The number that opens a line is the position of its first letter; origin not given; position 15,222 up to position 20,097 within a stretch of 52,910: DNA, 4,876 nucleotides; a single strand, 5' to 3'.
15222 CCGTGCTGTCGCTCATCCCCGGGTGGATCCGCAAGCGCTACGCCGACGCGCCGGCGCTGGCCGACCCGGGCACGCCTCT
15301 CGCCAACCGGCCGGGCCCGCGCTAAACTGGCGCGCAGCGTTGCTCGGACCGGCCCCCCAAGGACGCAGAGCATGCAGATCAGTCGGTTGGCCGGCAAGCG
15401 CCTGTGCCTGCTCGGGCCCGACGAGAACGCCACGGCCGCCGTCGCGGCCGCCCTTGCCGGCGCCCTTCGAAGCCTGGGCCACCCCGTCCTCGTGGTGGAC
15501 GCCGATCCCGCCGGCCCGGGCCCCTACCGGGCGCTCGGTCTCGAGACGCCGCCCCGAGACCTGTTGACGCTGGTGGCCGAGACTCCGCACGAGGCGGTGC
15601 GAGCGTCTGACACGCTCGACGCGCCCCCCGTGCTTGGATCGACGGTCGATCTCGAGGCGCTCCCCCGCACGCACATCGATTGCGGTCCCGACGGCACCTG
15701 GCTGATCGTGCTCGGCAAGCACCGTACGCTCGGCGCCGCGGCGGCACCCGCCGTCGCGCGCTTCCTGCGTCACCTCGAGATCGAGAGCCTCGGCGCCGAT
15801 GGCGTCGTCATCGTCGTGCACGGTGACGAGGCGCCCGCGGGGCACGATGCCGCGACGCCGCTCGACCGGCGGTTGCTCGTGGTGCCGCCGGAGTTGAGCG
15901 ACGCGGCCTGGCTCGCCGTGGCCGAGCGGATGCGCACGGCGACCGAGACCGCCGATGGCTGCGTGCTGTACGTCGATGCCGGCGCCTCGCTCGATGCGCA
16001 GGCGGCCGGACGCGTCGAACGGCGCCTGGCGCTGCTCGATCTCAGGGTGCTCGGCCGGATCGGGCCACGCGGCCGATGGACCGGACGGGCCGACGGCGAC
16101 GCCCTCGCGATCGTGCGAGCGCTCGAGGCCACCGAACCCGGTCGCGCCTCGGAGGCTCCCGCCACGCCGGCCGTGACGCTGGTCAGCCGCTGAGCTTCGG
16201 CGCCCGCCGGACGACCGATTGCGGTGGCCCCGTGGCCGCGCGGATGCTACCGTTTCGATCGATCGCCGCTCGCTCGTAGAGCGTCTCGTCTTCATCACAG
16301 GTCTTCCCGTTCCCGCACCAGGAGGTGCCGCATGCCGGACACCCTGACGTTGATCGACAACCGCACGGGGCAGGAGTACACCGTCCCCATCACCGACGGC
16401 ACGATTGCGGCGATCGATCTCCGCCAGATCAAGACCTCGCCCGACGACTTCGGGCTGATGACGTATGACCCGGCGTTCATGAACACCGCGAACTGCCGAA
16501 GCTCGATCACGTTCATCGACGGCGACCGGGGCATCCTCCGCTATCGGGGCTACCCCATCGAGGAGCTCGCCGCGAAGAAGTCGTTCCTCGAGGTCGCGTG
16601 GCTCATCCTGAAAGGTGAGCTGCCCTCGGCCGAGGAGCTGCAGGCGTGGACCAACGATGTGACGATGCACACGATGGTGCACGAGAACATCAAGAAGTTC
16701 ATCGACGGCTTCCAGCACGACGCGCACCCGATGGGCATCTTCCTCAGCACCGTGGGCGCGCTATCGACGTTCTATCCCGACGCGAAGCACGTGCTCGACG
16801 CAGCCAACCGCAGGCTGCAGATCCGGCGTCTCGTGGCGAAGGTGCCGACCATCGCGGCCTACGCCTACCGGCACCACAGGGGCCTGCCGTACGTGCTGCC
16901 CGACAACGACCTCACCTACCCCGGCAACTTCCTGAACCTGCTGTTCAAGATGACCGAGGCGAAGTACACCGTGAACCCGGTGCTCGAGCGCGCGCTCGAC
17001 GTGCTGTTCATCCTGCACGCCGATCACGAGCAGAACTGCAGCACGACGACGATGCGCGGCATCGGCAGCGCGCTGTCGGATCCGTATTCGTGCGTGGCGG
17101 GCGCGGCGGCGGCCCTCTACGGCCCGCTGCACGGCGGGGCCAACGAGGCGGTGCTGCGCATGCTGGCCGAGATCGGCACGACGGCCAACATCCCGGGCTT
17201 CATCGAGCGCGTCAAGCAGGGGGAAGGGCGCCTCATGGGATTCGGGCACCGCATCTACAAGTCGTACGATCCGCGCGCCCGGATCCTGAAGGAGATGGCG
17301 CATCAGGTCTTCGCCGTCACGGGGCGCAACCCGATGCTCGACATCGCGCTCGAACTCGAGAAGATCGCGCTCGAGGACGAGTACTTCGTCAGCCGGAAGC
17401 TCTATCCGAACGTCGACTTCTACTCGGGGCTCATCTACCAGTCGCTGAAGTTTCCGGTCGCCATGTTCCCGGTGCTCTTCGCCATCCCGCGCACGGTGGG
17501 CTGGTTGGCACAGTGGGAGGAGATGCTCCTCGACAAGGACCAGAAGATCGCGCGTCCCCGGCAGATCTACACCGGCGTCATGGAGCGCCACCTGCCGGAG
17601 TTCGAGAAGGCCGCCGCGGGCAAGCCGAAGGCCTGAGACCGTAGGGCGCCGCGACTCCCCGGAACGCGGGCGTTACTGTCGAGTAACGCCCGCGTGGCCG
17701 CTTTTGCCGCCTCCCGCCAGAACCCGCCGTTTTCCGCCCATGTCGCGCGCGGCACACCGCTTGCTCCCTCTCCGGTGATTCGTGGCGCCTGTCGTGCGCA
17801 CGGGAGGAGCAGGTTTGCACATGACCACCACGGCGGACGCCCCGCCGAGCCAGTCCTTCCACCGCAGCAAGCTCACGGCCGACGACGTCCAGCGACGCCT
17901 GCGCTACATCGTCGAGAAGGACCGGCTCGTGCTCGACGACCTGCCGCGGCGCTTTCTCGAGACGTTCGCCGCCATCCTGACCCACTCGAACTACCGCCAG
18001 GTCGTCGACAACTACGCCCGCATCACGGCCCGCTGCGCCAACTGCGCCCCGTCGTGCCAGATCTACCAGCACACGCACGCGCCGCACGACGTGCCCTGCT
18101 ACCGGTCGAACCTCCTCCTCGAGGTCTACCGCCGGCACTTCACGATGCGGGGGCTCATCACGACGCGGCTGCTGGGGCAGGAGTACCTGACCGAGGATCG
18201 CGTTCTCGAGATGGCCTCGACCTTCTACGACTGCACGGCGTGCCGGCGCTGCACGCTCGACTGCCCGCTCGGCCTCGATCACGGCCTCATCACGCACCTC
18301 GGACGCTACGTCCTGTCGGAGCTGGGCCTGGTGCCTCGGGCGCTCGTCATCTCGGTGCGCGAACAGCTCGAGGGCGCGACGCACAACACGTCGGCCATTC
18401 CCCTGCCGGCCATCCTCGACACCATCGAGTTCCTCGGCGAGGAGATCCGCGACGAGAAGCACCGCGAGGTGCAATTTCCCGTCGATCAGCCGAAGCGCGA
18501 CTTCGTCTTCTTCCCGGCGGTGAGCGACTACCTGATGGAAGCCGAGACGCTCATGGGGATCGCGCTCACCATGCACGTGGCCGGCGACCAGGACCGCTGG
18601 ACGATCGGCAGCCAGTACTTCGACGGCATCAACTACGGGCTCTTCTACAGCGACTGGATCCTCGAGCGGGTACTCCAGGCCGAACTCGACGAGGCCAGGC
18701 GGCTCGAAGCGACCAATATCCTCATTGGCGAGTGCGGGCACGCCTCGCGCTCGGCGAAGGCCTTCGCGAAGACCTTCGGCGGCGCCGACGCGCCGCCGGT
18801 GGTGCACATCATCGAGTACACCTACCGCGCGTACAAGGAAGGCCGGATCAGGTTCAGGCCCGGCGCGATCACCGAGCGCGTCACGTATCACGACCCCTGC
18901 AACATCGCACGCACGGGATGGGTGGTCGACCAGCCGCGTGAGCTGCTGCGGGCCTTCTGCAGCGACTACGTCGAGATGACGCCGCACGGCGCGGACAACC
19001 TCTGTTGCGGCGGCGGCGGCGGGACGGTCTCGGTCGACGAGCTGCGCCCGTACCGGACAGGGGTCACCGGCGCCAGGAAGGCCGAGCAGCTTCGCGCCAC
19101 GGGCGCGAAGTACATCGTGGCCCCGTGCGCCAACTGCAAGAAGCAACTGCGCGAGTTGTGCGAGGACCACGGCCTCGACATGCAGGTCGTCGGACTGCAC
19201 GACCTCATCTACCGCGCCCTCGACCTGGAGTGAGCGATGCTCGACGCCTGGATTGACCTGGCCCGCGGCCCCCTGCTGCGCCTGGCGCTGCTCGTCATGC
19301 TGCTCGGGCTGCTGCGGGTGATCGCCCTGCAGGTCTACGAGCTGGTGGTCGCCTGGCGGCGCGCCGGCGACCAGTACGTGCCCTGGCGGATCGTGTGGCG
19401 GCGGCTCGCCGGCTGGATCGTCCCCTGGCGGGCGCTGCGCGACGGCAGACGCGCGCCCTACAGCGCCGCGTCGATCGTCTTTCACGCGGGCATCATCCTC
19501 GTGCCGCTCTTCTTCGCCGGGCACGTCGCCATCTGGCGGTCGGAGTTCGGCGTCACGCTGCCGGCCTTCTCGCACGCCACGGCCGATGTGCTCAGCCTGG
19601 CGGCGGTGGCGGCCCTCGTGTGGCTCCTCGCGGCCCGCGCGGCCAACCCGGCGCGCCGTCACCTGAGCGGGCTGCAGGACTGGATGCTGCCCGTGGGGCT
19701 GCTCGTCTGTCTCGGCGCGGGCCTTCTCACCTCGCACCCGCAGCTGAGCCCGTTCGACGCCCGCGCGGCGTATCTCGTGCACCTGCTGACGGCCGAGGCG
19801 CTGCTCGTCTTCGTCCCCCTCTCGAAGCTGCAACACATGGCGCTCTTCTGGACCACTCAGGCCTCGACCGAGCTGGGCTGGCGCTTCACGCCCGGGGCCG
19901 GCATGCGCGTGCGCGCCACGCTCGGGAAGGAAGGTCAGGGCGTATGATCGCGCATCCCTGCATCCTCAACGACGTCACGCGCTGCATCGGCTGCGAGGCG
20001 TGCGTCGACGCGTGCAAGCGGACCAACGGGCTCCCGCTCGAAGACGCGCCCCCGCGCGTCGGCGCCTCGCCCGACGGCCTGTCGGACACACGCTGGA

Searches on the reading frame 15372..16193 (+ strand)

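Call 12: search_protein_families(library=pfam, proteins=[window:15372-16193:+])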
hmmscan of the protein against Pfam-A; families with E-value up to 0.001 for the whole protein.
window:15372-16193:+ (273 aa): 0 families

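Call 72: search_protein_families(library=pfam, proteins=[window:15372-16193:+], max_evalue=0.1)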
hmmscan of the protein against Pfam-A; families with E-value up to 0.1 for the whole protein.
window:15372-16193:+ (273 aa): 2 families
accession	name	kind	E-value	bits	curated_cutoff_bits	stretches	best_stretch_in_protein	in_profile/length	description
PF01656.29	CbiA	-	0.013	15.9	25.4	1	24-58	15-48/125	CobQ/CobB/MinD/ParA nucleotide binding domain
PF06564.18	CBP_BcsQ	-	0.039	13.9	21.3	1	21-46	15-40/234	Cellulose biosynthesis protein BcsQ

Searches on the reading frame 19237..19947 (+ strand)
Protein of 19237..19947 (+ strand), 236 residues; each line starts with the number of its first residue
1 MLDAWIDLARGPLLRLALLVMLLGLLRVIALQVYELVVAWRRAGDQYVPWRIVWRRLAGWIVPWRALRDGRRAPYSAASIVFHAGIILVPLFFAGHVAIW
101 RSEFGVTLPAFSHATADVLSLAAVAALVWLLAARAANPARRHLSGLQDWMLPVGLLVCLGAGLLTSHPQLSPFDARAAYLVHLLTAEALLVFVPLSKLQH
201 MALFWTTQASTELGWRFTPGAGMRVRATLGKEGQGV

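Call 12: search_protein_families(library=pfam, proteins=[window:19237-19947:+])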
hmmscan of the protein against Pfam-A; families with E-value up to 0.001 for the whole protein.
window:19237-19947:+ (236 aa): 0 families

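Call 72: search_protein_families(library=pfam, proteins=[window:19237-19947:+], max_evalue=0.1)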
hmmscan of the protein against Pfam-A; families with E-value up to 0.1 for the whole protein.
window:19237-19947:+ (236 aa): 1 family
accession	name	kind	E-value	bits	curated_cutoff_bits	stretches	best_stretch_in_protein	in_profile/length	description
PF02665.19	Nitrate_red_gam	-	0.012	15.7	22.9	1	77-166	46-141/217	Nitrate reductase gamma subunit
